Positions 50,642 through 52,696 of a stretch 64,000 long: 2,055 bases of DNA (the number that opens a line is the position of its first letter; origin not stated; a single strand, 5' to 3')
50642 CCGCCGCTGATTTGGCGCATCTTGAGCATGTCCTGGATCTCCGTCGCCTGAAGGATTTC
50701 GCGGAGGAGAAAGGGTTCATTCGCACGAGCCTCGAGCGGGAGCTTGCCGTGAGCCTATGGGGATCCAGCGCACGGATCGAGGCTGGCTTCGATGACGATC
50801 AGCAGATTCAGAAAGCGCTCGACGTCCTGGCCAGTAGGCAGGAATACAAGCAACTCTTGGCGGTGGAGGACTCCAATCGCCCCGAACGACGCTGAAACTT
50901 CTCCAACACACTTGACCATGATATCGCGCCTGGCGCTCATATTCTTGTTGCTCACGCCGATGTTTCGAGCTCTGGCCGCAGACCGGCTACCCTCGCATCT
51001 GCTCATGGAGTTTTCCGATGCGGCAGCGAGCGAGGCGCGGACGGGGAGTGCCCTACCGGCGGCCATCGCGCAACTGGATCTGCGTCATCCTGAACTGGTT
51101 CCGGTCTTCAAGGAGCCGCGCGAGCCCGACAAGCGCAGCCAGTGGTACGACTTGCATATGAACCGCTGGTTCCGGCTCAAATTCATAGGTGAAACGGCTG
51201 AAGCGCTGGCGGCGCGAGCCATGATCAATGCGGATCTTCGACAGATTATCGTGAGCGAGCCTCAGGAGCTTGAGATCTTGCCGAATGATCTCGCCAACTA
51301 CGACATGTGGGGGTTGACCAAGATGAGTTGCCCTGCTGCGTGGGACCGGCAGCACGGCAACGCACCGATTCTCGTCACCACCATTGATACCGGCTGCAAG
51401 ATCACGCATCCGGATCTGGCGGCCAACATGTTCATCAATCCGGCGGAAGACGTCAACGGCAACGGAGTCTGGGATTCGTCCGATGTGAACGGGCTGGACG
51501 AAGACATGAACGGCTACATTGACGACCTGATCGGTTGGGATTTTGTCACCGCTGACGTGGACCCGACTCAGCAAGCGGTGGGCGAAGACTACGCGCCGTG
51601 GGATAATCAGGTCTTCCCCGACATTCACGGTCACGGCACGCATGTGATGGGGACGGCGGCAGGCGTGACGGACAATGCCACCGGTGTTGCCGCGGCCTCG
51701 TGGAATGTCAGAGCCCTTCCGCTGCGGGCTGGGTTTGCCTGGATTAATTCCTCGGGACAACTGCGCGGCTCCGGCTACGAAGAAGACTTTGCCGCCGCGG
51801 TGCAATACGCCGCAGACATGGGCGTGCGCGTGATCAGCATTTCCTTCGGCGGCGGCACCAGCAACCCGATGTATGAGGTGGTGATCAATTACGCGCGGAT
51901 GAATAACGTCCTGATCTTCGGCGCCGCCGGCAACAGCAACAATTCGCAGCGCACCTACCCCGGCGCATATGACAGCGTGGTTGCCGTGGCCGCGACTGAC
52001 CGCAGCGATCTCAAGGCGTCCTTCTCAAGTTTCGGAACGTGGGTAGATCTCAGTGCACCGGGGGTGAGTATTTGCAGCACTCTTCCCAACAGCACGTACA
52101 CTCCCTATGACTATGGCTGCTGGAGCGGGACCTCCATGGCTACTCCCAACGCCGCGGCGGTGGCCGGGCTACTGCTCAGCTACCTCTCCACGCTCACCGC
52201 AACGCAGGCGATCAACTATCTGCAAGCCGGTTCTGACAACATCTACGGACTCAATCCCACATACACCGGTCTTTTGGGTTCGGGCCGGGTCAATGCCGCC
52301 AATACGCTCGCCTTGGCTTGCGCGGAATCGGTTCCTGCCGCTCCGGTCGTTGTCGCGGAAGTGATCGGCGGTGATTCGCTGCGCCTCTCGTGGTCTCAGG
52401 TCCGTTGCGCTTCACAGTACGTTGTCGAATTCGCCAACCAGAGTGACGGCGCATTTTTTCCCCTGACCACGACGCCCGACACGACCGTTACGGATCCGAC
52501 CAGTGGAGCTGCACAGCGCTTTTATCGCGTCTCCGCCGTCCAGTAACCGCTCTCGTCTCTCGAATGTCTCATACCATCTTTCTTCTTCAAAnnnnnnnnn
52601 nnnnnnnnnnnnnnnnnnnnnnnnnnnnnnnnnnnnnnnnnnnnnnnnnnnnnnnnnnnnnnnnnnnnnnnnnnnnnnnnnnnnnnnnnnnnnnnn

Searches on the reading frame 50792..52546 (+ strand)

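Call 97: search_protein_families(library=pfam, proteins=[window:50792-52546:+], max_evalue=0.00001)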
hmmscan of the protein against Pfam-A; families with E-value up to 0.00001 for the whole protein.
window:50792-52546:+ (584 aa): 1 family
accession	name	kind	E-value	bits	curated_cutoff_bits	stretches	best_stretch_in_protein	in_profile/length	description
PF00082.27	Peptidase_S8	-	1.8e-38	132.9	21.8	1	193-472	4-264/288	Subtilase family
